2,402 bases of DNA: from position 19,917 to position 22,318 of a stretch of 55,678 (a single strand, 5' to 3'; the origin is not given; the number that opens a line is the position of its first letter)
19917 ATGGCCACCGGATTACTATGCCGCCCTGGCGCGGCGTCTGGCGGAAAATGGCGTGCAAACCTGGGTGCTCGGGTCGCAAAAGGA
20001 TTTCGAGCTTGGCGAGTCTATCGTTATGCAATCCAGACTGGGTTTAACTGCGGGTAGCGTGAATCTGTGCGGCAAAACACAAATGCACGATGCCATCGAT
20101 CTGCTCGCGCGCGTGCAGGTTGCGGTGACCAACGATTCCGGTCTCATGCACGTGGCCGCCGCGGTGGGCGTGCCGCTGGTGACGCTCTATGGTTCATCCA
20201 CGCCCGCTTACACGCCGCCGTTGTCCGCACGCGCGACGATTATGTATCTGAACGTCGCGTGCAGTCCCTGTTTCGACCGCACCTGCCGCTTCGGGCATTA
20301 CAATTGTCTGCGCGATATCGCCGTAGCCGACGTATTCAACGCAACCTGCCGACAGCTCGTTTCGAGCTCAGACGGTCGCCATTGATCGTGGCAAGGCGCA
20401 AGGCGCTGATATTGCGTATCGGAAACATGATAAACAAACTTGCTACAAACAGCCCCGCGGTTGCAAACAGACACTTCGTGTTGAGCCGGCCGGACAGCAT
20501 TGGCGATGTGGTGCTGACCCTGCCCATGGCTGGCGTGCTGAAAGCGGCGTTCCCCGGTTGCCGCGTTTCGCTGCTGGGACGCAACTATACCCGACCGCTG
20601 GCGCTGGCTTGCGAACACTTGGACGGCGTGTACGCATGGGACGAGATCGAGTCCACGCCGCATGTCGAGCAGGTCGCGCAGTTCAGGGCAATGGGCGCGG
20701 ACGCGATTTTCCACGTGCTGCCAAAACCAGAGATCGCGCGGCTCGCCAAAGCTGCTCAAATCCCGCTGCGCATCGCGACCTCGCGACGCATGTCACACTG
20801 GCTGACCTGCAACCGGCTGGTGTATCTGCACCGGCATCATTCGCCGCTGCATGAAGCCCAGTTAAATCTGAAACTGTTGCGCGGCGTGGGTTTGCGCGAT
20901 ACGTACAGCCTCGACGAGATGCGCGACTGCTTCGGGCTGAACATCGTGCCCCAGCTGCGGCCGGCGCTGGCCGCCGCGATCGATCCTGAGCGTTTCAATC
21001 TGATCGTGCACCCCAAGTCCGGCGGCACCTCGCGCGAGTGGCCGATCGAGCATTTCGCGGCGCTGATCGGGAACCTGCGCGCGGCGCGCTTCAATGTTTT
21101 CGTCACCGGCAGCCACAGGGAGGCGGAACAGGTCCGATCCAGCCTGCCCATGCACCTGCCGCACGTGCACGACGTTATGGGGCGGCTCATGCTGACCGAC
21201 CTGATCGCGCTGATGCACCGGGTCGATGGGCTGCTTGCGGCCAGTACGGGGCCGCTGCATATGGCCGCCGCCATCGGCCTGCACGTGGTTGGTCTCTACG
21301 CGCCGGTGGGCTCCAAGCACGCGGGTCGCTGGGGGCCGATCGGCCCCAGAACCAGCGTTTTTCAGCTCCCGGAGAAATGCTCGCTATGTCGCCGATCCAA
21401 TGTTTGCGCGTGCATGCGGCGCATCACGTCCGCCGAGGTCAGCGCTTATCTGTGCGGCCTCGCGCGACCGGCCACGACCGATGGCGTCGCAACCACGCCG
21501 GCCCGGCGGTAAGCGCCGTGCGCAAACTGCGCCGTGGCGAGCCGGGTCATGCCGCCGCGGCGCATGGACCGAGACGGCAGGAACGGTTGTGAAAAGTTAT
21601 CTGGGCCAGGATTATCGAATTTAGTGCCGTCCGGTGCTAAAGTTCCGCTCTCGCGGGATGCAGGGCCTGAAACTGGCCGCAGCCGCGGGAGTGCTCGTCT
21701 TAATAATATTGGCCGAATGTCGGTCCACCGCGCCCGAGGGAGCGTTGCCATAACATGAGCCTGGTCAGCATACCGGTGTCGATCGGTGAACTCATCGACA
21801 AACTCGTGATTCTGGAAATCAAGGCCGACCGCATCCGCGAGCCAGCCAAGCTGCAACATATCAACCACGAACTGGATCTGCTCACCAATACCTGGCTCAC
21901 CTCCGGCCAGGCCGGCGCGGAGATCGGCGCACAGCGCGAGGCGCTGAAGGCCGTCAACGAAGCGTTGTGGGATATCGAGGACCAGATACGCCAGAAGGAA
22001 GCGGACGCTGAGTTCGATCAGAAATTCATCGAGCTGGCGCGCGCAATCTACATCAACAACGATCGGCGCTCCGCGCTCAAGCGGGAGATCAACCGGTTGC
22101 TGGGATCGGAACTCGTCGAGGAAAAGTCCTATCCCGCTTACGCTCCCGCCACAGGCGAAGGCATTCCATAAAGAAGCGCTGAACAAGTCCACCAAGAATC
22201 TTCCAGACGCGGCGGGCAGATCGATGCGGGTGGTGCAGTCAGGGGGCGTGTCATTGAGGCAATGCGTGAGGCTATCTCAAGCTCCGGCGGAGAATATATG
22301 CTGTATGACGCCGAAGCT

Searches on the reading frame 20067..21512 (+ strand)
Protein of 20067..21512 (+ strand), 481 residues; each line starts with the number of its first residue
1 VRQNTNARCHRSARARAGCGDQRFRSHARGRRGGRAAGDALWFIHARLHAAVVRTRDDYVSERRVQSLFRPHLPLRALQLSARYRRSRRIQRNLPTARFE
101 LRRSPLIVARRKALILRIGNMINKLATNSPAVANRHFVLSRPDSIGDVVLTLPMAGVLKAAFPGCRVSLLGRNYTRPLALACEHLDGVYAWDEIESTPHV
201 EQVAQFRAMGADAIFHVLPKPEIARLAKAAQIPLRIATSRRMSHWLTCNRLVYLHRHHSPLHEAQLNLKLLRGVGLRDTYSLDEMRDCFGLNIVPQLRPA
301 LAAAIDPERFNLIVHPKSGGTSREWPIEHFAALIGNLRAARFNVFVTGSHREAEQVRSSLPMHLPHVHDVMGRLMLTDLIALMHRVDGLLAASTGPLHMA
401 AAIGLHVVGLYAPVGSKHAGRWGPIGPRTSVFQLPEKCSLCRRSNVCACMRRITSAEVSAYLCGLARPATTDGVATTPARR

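Call 4: search_protein_families(library=pfam, proteins=[window:20067-21512:+], max_evalue=0.01)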
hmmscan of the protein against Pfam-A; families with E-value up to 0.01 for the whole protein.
window:20067-21512:+ (481 aa): 1 family
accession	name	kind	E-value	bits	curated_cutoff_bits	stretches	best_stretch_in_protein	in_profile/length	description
PF01075.23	Glyco_transf_9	-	2.6e-20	73.2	22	1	224-443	26-238/247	Glycosyltransferase family 9 (heptosyltransferase)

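Call 5: search_protein_families(library=padloc, proteins=[window:20067-21512:+], max_evalue=0.01)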
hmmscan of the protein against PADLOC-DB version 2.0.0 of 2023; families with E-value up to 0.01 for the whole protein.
window:20067-21512:+ (481 aa): 0 families

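Call 6: search_protein_families(library=ncbifam, proteins=[window:20067-21512:+], max_evalue=0.01)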
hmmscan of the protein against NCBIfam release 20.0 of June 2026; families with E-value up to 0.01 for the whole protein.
window:20067-21512:+ (481 aa): 6 families
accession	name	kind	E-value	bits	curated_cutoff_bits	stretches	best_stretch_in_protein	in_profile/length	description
TIGR02201.1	heptsyl_trn_III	equivalog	1.2e-17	64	170.2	1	146-431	11-303/344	putative lipopolysaccharide heptosyltransferase III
TIGR02195.1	heptsyl_trn_II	equivalog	5.9e-15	55.2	134.6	1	319-461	185-333/339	lipopolysaccharide heptosyltransferase II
TIGR02193.1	heptsyl_trn_I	equivalog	9.5e-14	51.3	185.3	1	301-452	173-318/320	lipopolysaccharide heptosyltransferase I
NF007742.0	PRK10422.1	equivalog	1.5e-08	33.9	467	1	145-415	16-292/352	lipopolysaccharide core heptosyltransferase RfaQ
NF008162.0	PRK10916.1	equivalog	6.3e-07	28.9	569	1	320-416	192-292/348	ADP-heptose--LPS heptosyltransferase RfaF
NF008204.0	PRK10964.1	equivalog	0.00026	20.2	437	1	309-423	179-291/322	lipopolysaccharide heptosyltransferase RfaC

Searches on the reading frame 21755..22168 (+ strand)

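Call 99: search_protein_families(library=pfam, proteins=[window:21755-22168:+], max_evalue=0.01)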
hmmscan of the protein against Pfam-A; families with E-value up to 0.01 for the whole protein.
window:21755-22168:+ (138 aa): 2 families
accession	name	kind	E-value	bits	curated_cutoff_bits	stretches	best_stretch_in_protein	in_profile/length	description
PF19662.4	DUF6165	-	1.5e-11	44.6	27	1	7-127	4-116/134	Family of unknown function (DUF6165)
PF14063.11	DUF4254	-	2.4e-06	27.9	27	1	64-121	7-61/144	Protein of unknown function (DUF4254)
